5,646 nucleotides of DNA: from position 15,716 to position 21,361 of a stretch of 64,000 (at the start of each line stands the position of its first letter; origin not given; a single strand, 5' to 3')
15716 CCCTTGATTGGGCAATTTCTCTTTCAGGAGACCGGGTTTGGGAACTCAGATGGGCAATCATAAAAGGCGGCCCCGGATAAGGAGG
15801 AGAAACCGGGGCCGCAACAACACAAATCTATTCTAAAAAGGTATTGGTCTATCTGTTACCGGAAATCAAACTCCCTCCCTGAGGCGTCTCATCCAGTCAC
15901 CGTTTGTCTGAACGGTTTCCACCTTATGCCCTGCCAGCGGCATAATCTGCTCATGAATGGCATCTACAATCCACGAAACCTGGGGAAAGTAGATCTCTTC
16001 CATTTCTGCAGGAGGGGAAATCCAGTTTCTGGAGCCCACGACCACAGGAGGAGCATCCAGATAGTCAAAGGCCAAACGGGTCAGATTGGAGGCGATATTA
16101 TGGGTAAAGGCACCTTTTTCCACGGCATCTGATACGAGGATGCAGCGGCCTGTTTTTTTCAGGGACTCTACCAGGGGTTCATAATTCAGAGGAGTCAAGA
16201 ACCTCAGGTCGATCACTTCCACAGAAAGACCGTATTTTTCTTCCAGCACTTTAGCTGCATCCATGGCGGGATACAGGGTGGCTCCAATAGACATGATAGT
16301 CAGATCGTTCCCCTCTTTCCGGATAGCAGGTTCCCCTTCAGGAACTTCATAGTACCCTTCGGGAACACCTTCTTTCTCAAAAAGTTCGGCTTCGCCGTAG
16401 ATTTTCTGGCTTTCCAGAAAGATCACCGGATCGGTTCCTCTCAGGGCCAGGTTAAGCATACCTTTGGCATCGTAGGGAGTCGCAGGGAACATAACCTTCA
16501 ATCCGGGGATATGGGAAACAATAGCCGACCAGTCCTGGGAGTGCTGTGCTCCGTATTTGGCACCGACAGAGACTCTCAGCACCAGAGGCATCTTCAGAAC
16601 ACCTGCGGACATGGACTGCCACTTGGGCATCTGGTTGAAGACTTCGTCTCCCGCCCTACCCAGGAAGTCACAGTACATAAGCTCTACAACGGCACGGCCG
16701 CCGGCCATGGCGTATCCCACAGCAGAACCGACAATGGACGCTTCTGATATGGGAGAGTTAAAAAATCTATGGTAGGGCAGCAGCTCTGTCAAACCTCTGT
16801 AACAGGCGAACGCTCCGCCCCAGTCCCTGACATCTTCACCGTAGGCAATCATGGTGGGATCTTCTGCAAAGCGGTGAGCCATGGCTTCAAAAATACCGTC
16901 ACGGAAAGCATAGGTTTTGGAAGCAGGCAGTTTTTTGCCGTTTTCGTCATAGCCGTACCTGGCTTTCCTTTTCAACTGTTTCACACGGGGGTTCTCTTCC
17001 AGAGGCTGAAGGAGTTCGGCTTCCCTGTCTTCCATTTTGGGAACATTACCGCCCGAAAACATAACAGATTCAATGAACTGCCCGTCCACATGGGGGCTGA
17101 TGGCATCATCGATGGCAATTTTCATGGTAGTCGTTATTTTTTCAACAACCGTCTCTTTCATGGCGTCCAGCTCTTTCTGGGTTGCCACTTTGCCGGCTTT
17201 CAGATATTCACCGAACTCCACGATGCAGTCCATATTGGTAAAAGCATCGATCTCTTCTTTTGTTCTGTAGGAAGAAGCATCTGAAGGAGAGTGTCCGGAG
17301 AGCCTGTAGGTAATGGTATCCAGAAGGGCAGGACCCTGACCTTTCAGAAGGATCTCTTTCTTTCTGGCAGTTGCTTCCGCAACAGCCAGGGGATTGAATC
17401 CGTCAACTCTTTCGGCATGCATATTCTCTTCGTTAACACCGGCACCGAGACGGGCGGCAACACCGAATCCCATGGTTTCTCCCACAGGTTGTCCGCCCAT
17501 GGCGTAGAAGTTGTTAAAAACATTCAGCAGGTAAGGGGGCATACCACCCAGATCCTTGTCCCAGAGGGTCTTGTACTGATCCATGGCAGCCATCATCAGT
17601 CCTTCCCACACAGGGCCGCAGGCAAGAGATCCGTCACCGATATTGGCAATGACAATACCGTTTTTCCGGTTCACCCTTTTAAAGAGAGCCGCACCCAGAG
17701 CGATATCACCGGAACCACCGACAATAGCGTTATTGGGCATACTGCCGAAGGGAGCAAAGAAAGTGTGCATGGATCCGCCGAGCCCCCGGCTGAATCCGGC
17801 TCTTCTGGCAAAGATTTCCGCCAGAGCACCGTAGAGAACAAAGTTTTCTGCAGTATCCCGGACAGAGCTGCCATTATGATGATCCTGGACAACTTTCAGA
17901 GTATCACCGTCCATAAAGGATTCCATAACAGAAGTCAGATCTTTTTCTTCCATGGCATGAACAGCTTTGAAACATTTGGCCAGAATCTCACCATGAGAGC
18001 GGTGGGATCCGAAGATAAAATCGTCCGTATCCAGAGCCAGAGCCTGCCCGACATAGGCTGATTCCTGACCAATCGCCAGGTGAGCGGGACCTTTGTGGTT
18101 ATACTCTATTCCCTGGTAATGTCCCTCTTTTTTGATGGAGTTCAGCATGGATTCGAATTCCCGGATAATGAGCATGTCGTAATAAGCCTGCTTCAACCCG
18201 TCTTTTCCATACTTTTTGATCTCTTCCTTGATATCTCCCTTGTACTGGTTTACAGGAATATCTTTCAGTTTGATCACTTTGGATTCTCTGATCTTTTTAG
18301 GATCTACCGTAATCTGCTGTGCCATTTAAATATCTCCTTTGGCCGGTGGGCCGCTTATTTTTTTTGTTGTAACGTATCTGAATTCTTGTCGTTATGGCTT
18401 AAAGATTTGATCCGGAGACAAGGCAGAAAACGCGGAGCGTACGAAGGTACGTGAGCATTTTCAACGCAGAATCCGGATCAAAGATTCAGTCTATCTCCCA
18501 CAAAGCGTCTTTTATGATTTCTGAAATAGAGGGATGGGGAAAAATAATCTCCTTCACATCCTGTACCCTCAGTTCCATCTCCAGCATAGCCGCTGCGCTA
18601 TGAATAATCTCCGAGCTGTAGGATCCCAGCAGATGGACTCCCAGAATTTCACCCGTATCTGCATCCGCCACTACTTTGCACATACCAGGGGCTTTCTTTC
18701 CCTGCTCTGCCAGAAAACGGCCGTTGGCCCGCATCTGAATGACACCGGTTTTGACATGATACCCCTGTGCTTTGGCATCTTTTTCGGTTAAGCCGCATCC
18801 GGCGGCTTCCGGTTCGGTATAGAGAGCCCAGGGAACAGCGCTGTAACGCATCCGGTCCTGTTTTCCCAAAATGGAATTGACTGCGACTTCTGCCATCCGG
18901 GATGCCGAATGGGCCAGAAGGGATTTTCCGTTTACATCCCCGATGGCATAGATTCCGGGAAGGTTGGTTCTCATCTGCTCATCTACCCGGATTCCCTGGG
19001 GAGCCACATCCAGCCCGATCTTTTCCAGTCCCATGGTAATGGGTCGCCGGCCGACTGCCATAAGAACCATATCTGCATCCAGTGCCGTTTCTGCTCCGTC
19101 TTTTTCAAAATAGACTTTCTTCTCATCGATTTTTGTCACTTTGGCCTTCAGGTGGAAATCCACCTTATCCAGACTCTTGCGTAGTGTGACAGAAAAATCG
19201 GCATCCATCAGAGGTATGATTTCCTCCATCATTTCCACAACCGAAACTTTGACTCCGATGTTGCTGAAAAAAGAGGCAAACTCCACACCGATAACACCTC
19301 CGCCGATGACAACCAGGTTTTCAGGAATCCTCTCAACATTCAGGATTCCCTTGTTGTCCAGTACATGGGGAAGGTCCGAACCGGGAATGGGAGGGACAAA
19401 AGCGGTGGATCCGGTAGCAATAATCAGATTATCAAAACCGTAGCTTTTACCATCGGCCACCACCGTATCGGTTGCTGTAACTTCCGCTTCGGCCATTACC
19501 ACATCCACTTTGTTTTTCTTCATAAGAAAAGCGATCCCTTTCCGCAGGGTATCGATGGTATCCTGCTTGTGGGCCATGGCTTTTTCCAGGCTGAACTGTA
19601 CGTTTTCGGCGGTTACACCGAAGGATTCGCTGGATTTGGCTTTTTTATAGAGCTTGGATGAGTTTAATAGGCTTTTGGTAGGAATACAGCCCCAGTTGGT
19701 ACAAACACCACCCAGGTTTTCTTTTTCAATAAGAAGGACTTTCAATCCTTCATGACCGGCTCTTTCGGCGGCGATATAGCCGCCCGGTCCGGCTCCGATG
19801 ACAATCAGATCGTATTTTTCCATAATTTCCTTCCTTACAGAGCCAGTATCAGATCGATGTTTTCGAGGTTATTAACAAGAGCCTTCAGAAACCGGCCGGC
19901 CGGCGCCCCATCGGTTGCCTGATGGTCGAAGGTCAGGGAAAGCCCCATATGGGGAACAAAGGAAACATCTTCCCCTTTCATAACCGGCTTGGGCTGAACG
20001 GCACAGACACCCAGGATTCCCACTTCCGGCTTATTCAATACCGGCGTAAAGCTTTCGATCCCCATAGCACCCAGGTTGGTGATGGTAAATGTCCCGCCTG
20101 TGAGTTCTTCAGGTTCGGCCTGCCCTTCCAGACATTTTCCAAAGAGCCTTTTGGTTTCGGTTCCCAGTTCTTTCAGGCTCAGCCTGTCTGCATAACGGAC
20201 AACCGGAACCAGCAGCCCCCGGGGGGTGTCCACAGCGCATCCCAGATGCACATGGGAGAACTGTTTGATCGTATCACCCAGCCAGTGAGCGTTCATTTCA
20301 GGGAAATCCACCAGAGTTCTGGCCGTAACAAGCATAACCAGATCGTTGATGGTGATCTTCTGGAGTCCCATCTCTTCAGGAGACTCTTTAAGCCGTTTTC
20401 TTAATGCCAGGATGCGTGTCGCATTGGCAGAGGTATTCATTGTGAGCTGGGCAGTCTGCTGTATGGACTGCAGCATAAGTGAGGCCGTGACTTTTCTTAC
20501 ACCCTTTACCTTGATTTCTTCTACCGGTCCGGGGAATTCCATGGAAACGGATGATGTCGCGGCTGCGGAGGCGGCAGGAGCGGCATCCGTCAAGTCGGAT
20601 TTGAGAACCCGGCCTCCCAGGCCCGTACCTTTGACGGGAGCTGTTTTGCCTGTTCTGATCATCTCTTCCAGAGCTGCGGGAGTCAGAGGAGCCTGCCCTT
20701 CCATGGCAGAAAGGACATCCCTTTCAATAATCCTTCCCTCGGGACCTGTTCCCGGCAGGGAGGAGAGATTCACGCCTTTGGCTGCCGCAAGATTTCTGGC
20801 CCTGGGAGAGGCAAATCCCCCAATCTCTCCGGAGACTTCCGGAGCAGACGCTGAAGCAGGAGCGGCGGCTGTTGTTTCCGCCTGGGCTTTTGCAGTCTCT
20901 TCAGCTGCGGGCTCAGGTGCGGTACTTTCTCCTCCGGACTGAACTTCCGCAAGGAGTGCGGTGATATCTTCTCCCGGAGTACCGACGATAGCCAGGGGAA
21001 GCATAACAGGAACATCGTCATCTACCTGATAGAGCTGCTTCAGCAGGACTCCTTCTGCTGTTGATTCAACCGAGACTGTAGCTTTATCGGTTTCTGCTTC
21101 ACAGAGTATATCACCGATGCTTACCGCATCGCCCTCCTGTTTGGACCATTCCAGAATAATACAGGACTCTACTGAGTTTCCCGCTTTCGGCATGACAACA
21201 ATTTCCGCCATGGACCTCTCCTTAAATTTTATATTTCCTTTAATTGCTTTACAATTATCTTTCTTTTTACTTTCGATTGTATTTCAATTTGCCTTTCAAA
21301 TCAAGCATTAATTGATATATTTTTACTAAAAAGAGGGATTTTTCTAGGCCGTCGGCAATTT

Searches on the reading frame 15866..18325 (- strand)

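Call 60: search_protein_families(library=pfam, proteins=[window:15866-18325:-], max_evalue=1e-8)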
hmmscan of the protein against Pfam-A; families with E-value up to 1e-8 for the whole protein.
window:15866-18325:- (819 aa): 3 families
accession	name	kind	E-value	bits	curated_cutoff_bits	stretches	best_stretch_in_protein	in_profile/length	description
PF00676.26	E1_dh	-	8.8e-41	140.2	22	1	166-407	64-294/300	Dehydrogenase E1 component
PF02779.29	Transket_pyr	-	8.9e-31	107.3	27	1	472-643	3-172/174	Transketolase, pyrimidine binding domain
PF02780.25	Transketolase_C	-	4.1e-25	88.5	25.9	1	667-783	4-121/124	Transketolase, C-terminal domain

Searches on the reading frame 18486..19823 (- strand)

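Call 60: search_protein_families(library=pfam, proteins=[window:18486-19823:-], max_evalue=1e-8)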
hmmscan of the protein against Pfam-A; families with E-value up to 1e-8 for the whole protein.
window:18486-19823:- (445 aa): 6 families
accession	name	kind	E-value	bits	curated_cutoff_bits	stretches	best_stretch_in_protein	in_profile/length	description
PF07992.20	Pyr_redox_2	-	3e-75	253.8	26.1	1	4-311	1-291/291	Pyridine nucleotide-disulphide oxidoreductase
PF02852.28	Pyr_redox_dim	-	1e-30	106.6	25.3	1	330-440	1-109/110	Pyridine nucleotide-disulphide oxidoreductase, dimerisation domain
PF13738.12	Pyr_redox_3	-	2.6e-19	70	30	1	7-295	1-305/305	Pyridine nucleotide-disulphide oxidoreductase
PF00070.33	Pyr_redox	-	4.1e-18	66.1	22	1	170-236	2-70/82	Pyridine nucleotide-disulphide oxidoreductase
PF01134.28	GIDA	-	1.8e-09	37.6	22.1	0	5-139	1-150/391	Glucose inhibited division protein A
PF00890.30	FAD_binding_2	-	3.2e-09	36.9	20.4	0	5-44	1-40/414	FAD binding domain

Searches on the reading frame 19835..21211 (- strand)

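Call 60: search_protein_families(library=pfam, proteins=[window:19835-21211:-], max_evalue=1e-8)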
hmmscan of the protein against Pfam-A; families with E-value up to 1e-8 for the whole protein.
window:19835-21211:- (458 aa): 3 families
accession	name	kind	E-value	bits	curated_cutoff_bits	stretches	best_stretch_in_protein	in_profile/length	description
PF00198.28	2-oxoacid_dh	-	6.5e-70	235.6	23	1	229-456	3-231/232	2-oxoacid dehydrogenases acyltransferase (catalytic domain)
PF02817.22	E3_binding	-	1.8e-18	66.9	23.7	1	133-167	2-36/36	e3 binding domain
PF00364.28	Biotin_lipoyl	-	1.6e-12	47.5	22.1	1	5-74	3-71/73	Biotin-requiring enzyme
